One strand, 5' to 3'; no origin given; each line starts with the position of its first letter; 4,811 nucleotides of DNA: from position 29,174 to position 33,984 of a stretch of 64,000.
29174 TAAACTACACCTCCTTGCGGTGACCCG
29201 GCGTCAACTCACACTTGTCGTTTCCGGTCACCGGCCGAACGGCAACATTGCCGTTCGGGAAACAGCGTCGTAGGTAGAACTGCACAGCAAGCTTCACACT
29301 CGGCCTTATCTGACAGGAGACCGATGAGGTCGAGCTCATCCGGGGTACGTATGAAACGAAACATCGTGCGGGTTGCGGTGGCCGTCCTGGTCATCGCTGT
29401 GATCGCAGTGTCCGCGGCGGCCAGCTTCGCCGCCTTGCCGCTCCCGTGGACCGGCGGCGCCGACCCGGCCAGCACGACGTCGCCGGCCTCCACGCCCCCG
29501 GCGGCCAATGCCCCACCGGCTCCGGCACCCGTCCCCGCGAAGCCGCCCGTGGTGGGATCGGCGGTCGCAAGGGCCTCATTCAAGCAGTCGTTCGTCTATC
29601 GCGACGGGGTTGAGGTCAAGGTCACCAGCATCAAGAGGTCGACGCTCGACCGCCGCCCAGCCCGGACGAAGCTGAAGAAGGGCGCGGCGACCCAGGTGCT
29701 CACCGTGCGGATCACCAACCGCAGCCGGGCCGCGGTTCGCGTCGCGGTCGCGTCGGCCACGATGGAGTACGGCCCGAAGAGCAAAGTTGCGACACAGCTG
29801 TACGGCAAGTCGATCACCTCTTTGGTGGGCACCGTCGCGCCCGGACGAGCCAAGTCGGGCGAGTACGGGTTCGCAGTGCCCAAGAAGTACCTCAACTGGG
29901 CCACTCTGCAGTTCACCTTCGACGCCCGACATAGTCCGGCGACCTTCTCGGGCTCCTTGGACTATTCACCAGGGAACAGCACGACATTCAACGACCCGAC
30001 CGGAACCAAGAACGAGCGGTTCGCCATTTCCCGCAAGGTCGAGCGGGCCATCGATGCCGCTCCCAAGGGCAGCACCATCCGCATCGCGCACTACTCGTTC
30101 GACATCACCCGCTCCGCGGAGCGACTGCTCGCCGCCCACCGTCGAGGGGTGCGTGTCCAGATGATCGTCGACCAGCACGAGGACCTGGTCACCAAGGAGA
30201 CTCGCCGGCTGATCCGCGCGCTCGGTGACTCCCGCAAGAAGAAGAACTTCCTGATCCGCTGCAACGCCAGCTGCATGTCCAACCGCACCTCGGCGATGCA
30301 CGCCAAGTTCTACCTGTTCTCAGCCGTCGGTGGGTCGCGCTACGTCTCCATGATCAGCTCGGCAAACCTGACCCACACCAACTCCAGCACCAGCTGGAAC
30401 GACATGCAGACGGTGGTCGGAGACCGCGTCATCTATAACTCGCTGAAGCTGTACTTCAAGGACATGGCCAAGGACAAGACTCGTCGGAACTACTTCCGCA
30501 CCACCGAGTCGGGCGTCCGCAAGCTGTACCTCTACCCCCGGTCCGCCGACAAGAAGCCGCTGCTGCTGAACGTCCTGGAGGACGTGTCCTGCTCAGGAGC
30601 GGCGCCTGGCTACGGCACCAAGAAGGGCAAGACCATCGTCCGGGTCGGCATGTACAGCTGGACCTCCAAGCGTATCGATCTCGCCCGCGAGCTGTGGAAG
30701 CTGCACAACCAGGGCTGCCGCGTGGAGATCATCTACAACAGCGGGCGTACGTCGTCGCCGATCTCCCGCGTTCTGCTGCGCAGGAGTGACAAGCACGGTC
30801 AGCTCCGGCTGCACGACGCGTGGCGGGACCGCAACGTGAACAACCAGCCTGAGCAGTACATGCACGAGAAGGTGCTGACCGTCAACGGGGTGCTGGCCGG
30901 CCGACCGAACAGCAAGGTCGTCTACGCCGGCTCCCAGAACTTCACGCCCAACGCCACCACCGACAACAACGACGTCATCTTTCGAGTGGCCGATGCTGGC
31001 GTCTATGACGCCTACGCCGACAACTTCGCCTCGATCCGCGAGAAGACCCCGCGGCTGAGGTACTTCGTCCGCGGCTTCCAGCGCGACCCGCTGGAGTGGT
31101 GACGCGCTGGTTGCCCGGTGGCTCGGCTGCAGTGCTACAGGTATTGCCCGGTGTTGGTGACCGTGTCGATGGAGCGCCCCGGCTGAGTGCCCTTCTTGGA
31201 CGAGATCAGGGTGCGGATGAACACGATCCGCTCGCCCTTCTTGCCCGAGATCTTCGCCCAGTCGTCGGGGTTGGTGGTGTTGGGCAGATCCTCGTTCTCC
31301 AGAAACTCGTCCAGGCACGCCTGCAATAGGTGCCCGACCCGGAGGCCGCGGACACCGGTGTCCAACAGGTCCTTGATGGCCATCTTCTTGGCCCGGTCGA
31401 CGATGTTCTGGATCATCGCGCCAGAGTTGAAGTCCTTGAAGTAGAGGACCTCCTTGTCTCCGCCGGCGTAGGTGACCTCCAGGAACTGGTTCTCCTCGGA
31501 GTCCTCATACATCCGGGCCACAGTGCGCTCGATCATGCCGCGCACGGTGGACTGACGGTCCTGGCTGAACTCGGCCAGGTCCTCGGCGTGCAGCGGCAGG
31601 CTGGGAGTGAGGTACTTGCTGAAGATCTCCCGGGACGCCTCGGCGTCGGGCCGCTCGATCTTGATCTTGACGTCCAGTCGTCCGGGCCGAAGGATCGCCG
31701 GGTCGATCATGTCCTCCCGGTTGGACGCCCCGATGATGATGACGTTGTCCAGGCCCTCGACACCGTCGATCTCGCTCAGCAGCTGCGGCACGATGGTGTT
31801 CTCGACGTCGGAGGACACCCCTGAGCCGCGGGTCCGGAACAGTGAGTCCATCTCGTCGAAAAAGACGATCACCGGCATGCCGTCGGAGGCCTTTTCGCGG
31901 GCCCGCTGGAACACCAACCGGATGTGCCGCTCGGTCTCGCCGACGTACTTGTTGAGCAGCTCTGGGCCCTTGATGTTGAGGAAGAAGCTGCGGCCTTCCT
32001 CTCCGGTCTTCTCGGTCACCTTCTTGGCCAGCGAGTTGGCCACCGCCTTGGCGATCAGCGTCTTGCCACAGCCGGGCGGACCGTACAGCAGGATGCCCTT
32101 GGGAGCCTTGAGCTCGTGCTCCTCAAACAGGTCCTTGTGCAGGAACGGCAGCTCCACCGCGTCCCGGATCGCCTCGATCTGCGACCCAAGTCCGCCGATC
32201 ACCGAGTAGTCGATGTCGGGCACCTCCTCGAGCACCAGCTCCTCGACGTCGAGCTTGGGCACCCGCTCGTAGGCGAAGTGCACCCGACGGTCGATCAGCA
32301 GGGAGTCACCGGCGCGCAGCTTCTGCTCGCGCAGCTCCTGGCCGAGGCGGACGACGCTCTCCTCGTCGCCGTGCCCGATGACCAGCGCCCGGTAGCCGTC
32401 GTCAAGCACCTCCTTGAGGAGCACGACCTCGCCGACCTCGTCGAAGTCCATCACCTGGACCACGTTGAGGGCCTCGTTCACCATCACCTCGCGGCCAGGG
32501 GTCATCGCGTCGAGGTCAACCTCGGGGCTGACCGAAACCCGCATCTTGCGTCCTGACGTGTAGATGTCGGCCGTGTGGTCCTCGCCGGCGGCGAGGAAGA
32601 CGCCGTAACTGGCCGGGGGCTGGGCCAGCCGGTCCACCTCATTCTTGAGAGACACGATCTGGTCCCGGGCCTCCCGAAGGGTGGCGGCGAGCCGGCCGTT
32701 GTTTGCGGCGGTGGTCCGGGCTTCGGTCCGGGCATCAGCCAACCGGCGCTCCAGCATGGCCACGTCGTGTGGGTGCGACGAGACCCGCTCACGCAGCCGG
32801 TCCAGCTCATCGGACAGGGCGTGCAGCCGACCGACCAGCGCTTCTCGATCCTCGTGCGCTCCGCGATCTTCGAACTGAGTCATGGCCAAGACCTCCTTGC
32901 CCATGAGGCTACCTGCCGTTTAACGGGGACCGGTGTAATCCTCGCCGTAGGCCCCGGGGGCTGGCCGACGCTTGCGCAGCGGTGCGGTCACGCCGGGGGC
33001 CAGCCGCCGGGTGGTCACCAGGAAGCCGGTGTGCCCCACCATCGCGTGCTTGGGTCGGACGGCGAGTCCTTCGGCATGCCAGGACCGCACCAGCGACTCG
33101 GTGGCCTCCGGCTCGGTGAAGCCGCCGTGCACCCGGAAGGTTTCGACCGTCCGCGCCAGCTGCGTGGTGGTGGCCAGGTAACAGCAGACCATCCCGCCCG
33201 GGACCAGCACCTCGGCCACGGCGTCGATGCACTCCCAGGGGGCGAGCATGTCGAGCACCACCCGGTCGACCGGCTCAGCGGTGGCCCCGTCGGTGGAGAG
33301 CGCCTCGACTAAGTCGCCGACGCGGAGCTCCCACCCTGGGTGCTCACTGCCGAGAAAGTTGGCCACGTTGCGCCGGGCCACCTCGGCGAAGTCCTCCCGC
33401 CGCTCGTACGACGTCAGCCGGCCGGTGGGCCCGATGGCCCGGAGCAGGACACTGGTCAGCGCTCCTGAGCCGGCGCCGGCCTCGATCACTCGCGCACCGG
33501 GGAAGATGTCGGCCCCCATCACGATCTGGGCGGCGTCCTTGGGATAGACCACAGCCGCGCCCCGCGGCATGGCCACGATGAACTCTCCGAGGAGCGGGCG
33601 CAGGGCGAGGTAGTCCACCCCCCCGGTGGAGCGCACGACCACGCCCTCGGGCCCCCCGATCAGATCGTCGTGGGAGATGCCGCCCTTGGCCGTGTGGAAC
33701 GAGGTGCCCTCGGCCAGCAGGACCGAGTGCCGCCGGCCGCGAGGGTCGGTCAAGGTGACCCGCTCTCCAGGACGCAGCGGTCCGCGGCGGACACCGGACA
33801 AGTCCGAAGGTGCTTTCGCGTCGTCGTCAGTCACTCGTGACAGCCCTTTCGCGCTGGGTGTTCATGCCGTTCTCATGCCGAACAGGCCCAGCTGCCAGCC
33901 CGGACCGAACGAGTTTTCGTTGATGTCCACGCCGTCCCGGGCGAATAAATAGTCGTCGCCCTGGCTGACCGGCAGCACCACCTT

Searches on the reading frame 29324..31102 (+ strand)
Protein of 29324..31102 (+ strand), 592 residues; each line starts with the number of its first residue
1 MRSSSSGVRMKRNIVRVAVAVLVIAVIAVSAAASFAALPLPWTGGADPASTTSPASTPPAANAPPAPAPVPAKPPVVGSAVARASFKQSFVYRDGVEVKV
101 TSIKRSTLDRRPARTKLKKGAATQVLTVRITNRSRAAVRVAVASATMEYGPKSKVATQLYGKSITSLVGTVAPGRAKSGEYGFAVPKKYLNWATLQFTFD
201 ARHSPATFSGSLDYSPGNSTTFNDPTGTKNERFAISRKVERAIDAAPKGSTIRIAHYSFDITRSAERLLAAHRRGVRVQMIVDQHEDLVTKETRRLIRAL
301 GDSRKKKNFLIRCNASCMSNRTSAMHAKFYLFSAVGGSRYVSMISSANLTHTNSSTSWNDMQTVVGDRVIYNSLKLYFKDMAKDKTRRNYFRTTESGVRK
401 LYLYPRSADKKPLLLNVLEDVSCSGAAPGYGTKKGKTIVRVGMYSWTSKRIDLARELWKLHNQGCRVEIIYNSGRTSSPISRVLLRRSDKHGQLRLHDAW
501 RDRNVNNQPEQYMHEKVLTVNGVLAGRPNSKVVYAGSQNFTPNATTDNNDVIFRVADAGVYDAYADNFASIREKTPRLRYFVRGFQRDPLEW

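Call 19: search_protein_families(library=pfam, proteins=[window:29324-31102:+], max_evalue=0.00001)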
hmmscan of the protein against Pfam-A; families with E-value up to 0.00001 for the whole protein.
window:29324-31102:+ (592 aa): 2 families
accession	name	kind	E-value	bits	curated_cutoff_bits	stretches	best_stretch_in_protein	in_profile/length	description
PF13091.12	PLDc_2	-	2.8e-28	98.8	27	2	243-380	5-130/132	PLD-like domain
PF09565.16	RE_NgoFVII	-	1.1e-06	28.5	23.8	0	320-389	88-156/162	NgoFVII restriction endonuclease N-terminal PLD domain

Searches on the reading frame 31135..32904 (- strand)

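Call 19: search_protein_families(library=pfam, proteins=[window:31135-32904:-], max_evalue=0.00001)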
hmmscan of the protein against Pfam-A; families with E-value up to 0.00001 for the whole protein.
window:31135-32904:- (589 aa): 4 families
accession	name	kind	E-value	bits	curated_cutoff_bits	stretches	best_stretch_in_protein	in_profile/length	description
PF00004.35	AAA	-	4.5e-38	131.1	21.2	1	271-417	1-130/131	ATPase family associated with various cellular activities (AAA)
PF17758.7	Prot_ATP_ID_OB_N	-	8.6e-24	83.5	23.4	1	99-159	1-62/62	Proteasomal ATPase OB N-terminal domain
PF16450.11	Prot_ATP_ID_OB_C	-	1.6e-17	63.5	23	1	160-216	1-56/56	Proteasomal ATPase OB C-terminal domain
PF13191.12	AAA_16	-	6.8e-07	30.4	32.6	0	257-353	13-142/167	AAA ATPase domain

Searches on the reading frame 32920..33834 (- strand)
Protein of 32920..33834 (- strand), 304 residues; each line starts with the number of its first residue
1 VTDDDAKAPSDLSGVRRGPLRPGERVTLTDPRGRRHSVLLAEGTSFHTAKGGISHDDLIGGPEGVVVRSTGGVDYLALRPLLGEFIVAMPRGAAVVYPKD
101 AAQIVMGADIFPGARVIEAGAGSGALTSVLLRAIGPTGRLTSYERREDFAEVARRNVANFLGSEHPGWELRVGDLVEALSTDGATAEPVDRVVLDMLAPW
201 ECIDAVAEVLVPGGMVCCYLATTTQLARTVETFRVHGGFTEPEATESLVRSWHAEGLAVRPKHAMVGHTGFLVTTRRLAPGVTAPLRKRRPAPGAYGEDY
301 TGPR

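Call 19: search_protein_families(library=pfam, proteins=[window:32920-33834:-], max_evalue=0.00001)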
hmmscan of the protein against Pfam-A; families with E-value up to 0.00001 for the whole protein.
window:32920-33834:- (304 aa): 3 families
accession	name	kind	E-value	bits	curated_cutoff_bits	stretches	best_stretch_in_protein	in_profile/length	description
PF08704.16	GCD14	-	4.1e-24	86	26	1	87-254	15-179/247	tRNA methyltransferase complex GCD14 subunit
PF14801.12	TrmI-like_N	-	7.9e-24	83.8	24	1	18-67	1-50/50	TrmI-like N-terminal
PF01135.25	PCMT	-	1.8e-06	28.4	20.3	1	102-160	63-121/210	Protein-L-isoaspartate(D-aspartate) O-methyltransferase (PCMT)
